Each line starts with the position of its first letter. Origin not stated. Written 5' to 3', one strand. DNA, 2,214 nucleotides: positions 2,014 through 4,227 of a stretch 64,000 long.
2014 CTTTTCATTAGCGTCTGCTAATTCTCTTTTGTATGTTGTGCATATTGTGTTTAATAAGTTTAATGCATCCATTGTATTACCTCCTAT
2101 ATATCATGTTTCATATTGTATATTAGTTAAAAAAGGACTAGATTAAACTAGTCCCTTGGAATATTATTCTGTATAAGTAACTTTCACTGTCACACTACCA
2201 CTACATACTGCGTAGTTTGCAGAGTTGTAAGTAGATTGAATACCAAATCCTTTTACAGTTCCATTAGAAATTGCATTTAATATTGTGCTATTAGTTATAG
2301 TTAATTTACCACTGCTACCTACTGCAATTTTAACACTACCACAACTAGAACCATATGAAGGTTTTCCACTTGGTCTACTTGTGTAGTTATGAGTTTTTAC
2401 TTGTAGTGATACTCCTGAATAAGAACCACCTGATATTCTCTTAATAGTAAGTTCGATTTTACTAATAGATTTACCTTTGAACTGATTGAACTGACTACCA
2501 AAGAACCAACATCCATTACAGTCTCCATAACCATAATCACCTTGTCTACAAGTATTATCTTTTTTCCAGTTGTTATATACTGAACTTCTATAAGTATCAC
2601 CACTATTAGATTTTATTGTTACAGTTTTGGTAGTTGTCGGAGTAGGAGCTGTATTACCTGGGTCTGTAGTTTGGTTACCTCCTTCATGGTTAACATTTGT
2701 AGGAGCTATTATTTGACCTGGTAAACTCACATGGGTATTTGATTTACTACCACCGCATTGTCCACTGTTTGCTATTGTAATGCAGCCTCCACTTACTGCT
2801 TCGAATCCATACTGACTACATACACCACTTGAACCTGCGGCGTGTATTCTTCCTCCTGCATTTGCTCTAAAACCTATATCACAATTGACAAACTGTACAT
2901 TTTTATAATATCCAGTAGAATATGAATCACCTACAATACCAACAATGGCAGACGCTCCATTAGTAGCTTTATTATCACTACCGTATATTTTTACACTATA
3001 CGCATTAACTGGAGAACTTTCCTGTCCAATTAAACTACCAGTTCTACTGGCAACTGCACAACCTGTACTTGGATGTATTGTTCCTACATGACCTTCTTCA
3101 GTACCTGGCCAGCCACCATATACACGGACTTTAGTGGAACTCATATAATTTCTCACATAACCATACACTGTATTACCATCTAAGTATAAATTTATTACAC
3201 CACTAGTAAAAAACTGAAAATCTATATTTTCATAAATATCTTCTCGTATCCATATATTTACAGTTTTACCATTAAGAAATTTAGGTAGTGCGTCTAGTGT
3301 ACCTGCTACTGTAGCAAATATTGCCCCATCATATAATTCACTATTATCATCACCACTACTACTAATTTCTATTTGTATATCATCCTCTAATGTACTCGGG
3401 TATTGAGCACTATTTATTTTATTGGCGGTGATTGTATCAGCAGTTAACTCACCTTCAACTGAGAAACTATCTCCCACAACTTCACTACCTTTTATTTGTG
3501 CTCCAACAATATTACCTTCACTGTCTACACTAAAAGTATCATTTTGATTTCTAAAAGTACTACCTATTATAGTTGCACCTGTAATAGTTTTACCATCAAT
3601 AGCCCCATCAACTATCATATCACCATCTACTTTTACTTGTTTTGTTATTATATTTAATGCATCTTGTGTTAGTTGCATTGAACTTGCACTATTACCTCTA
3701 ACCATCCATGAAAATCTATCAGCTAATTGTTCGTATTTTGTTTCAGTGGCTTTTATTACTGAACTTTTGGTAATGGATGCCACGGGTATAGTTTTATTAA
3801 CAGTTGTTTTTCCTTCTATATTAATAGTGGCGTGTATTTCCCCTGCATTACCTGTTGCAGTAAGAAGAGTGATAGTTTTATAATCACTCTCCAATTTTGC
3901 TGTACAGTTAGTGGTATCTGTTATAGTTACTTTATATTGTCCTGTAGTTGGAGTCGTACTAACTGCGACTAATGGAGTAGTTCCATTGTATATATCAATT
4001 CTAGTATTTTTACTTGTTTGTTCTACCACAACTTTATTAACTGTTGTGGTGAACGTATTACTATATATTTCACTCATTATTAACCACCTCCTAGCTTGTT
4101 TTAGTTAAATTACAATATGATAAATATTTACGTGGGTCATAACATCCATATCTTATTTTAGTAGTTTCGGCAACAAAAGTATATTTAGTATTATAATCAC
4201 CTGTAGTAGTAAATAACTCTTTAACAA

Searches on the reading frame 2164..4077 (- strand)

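Call 27: search_protein_families(library=phrogs, proteins=[window:2164-4077:-], max_evalue=0.00001)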
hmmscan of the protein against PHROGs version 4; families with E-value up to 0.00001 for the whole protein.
window:2164-4077:- (637 aa): 2 families
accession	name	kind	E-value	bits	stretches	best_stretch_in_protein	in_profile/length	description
phrog_25601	-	unknown function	1.4e-15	58.5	1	470-632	142-305/308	-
phrog_21973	-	tail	7.1e-13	47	1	233-635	3224-3604/3605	tail protein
